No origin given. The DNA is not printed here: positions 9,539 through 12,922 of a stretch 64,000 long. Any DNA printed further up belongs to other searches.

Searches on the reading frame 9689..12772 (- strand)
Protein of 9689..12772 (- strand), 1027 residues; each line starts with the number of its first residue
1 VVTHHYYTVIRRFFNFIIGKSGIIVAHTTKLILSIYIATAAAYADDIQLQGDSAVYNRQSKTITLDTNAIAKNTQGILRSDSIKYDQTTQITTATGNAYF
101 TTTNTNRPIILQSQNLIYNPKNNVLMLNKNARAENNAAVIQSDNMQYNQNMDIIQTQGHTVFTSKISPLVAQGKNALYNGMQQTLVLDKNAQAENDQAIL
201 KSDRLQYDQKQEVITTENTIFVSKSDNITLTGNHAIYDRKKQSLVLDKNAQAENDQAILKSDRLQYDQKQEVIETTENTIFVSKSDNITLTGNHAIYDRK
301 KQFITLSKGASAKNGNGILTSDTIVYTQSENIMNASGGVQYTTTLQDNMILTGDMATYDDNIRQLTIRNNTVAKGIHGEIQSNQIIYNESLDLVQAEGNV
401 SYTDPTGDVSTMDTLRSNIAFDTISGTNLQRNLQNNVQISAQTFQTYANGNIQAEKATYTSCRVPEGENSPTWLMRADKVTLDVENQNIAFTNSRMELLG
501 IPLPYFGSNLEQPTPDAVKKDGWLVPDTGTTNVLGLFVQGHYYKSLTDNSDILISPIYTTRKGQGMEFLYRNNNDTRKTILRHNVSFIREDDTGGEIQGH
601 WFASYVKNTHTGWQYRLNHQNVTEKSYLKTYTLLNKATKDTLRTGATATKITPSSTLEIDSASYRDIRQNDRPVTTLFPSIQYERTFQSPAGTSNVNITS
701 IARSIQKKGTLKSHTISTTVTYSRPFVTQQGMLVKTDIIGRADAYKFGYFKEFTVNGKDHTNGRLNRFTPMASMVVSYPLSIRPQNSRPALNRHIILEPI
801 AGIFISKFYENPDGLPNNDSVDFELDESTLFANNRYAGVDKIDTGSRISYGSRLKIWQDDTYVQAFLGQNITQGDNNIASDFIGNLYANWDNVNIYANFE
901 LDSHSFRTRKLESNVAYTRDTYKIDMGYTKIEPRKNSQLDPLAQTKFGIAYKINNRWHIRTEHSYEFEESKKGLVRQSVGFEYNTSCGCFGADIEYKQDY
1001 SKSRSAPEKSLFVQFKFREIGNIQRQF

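Call 8: search_protein_families(library=pfam, proteins=[window:9689-12772:-], max_evalue=0.001)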
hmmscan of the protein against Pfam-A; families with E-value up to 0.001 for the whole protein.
window:9689-12772:- (1027 aa): 3 families
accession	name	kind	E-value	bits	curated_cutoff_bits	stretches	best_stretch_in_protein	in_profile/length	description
PF04453.20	LptD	-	2.2e-24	87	22.4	1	600-957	5-384/384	LPS transport system D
PF03968.19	LptD_N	-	2e-16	60.7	20.4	1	90-150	48-110/113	LptA/(LptD N-terminal domain) LPS transport protein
PF13100.11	OstA_2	-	3.2e-14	53.3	21.2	2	279-421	3-132/158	OstA-like protein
